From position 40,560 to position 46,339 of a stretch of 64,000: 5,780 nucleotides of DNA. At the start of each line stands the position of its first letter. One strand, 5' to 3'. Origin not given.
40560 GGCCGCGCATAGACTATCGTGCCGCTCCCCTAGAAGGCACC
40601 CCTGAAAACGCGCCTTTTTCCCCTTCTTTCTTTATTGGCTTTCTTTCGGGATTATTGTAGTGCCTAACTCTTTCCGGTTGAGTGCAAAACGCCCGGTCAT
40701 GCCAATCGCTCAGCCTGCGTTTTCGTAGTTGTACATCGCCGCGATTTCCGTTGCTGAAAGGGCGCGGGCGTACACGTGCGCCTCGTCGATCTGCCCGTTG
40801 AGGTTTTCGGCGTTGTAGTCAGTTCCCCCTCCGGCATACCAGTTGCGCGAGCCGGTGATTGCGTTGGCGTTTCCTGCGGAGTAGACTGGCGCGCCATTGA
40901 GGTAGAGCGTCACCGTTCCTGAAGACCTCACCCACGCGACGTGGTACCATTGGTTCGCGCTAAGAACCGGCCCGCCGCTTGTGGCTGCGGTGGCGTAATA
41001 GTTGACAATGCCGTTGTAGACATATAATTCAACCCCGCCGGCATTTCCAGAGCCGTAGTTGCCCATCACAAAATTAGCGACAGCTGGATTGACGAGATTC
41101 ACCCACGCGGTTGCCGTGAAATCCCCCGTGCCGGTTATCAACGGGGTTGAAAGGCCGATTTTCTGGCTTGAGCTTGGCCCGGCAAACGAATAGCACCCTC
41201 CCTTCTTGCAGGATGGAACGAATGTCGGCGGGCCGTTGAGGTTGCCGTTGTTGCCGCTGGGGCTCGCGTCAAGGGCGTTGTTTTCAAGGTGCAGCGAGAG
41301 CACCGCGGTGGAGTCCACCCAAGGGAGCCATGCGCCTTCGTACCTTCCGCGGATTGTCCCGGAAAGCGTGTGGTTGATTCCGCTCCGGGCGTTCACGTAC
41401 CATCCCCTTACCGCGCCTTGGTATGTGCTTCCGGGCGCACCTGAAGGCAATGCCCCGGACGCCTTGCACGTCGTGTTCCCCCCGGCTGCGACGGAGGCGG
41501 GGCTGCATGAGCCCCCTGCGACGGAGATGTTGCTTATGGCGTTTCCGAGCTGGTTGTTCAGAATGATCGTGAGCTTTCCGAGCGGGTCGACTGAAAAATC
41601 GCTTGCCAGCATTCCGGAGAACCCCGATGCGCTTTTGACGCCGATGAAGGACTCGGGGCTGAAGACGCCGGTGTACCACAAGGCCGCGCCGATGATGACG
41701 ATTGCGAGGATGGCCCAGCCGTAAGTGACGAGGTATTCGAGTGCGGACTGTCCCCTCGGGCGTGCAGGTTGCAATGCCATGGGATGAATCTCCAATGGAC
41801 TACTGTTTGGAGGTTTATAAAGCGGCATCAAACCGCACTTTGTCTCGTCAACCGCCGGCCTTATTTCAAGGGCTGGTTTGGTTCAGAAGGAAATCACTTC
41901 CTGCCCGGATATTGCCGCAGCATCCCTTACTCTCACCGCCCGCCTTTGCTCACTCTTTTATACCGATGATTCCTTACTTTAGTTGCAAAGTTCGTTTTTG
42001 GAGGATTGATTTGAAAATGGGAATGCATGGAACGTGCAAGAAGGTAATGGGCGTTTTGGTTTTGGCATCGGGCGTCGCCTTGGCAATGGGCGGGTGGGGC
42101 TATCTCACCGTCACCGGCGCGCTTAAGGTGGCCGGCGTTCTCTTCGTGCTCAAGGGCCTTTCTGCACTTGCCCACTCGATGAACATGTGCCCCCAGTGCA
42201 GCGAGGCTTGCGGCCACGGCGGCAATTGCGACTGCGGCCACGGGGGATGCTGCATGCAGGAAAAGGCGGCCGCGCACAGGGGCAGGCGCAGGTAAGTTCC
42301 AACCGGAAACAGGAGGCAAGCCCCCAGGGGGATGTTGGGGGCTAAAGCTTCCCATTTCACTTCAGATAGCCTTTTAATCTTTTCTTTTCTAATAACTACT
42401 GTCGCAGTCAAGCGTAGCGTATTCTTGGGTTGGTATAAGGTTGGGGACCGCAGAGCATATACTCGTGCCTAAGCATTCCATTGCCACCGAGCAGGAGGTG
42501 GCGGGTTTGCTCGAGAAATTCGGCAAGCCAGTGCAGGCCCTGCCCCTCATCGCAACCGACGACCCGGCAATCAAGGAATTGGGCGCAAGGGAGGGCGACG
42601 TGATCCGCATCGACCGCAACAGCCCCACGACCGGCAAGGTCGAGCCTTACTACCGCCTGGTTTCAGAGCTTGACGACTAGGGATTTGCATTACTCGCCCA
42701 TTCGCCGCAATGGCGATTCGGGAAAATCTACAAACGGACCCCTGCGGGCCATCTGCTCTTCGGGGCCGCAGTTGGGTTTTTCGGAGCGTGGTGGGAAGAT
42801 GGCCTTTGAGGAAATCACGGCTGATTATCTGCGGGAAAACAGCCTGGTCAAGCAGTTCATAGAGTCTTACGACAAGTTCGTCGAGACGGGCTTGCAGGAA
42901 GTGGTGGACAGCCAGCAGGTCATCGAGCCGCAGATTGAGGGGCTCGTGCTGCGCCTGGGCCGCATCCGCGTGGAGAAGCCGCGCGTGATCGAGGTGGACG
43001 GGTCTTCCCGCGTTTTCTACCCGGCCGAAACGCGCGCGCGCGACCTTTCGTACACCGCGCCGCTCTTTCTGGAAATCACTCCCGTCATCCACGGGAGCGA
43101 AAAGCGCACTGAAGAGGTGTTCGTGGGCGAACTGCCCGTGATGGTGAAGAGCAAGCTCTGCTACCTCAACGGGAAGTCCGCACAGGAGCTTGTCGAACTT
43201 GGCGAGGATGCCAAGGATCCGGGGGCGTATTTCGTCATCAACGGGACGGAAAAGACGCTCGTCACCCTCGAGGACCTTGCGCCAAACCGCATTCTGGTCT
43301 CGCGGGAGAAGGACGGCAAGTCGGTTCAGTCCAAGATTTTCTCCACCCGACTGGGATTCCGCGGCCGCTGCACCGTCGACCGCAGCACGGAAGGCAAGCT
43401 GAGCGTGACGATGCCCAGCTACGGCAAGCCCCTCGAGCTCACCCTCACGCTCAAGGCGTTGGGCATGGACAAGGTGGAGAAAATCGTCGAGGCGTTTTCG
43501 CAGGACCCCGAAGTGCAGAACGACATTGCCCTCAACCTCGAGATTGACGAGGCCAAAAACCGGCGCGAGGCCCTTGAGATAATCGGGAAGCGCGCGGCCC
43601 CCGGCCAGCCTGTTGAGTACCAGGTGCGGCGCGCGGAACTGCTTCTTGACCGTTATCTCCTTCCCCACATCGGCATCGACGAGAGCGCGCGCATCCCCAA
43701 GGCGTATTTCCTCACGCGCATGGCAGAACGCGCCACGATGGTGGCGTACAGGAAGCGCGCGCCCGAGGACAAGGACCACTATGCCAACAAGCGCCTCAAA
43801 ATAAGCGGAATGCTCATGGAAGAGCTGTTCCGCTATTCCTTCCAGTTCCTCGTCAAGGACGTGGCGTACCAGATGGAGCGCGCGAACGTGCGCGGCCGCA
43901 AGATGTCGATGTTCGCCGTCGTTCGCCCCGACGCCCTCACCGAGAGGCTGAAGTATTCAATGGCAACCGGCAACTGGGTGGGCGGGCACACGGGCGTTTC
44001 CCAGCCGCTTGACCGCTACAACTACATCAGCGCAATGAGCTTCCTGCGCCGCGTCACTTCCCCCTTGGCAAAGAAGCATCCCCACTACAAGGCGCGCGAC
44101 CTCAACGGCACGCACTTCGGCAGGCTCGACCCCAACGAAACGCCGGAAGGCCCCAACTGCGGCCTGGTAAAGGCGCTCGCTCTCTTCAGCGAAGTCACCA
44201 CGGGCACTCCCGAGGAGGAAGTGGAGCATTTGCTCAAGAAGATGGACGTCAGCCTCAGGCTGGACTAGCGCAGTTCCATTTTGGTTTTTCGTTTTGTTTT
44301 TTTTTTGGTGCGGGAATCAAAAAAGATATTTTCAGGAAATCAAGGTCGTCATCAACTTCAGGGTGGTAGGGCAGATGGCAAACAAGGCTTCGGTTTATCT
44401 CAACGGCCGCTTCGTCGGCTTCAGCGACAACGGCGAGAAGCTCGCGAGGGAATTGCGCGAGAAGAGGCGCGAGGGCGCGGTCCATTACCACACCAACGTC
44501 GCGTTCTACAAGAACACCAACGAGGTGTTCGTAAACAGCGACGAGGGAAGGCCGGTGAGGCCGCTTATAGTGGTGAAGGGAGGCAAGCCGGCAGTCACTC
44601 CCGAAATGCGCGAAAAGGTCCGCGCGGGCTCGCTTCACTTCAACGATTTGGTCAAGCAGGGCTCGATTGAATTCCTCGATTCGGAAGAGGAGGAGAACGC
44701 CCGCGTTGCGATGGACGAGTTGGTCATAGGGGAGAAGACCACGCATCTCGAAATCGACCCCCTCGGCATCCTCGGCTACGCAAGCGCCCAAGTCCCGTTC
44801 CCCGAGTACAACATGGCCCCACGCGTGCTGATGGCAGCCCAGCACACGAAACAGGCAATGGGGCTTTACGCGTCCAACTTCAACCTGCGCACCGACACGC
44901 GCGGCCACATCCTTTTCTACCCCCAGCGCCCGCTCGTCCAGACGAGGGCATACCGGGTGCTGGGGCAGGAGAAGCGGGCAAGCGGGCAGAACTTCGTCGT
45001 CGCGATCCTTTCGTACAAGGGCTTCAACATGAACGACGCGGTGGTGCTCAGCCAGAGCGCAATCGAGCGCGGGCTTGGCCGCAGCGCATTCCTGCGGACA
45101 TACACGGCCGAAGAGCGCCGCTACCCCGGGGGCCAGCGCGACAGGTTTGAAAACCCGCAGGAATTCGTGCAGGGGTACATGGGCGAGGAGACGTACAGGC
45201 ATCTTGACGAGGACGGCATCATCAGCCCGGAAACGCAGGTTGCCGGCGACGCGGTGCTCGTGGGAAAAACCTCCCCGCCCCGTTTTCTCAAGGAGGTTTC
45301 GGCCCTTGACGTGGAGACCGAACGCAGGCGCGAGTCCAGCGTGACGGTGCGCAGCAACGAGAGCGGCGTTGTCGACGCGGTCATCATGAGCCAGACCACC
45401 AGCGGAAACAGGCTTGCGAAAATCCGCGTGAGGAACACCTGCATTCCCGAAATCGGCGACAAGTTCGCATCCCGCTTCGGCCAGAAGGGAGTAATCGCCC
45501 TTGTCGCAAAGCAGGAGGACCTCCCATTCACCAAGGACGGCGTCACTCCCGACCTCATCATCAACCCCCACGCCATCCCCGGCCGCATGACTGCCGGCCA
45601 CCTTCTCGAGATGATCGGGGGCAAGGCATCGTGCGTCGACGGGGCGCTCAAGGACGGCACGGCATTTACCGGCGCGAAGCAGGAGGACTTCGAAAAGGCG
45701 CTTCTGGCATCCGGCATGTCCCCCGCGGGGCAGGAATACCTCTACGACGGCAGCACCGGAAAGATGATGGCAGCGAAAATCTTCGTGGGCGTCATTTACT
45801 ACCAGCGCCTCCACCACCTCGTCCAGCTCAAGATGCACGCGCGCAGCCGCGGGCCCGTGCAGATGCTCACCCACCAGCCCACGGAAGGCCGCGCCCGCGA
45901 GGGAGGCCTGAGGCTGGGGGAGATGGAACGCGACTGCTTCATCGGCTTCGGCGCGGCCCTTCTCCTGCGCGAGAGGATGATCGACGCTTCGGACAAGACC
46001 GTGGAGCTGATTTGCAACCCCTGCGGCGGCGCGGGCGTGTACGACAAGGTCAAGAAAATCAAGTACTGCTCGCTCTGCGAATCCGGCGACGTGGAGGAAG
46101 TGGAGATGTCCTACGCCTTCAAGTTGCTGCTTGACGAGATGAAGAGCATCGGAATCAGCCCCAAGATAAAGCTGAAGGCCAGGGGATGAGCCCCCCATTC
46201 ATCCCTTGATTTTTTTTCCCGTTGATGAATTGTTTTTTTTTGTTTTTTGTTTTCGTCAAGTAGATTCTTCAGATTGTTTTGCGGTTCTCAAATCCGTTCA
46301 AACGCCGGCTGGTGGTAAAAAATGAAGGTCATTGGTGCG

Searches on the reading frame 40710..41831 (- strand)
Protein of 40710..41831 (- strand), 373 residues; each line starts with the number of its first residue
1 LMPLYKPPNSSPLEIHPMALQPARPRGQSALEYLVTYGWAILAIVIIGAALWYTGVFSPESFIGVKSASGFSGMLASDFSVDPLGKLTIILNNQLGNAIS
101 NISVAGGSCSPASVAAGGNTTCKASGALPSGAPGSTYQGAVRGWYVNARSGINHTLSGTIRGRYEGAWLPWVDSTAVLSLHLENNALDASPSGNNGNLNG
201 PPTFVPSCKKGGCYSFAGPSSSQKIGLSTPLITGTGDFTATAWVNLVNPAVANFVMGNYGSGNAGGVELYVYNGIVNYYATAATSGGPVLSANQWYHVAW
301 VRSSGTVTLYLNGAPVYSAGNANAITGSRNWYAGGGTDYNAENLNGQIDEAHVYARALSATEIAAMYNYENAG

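Call 87: search_protein_families(library=pfam, proteins=[window:40710-41831:-], max_evalue=0.00001)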
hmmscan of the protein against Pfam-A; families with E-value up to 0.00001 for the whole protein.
window:40710-41831:- (373 aa): 1 family
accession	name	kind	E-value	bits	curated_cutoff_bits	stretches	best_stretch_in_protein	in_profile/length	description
PF13385.13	Laminin_G_3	-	7.1e-22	78.6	27.6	1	222-364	4-151/151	Concanavalin A-like lectin/glucanases superfamily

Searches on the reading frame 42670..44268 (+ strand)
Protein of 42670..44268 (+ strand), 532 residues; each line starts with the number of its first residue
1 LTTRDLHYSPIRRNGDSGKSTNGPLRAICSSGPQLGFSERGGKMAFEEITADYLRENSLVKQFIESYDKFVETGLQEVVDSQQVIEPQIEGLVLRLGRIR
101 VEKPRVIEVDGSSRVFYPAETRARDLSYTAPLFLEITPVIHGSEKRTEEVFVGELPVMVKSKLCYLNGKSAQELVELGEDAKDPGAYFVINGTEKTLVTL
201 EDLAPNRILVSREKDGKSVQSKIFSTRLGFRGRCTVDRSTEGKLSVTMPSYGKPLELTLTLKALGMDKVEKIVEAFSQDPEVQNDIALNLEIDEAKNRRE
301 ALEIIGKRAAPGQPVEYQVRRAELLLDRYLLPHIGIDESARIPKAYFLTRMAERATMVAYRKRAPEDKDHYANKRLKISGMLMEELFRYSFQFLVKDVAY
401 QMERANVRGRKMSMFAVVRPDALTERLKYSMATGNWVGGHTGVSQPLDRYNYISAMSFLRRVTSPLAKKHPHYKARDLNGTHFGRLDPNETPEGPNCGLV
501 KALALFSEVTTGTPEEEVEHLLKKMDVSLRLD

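Call 87: search_protein_families(library=pfam, proteins=[window:42670-44268:+], max_evalue=0.00001)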
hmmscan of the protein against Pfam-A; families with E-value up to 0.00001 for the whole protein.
window:42670-44268:+ (532 aa): 3 families
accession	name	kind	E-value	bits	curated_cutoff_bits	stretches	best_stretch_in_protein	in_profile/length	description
PF04563.20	RNA_pol_Rpb2_1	-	3.1e-47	161.2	28.2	1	59-424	2-202/203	RNA polymerase beta subunit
PF04565.21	RNA_pol_Rpb2_3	-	2.1e-20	73.1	21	1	446-509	2-68/68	RNA polymerase Rpb2, domain 3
PF04561.19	RNA_pol_Rpb2_2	-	7.7e-20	71.8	21.7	1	205-377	2-190/190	RNA polymerase Rpb2, domain 2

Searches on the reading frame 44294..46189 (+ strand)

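Call 87: search_protein_families(library=pfam, proteins=[window:44294-46189:+], max_evalue=0.00001)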
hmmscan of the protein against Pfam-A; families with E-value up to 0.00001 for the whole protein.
window:44294-46189:+ (631 aa): 4 families
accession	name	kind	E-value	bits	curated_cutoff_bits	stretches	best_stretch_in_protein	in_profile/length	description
PF00562.33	RNA_pol_Rpb2_6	-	2.3e-129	432.2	23.4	1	164-535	2-373/373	RNA polymerase Rpb2, domain 6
PF04560.25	RNA_pol_Rpb2_7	-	2e-24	86.2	32.1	1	537-627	1-86/87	RNA polymerase Rpb2, domain 7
PF04566.18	RNA_pol_Rpb2_4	-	1.3e-19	70.4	28.7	1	34-95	1-62/62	RNA polymerase Rpb2, domain 4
PF04567.22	RNA_pol_Rpb2_5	-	5.6e-07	30.7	21.1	0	116-142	1-27/66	RNA polymerase Rpb2, domain 5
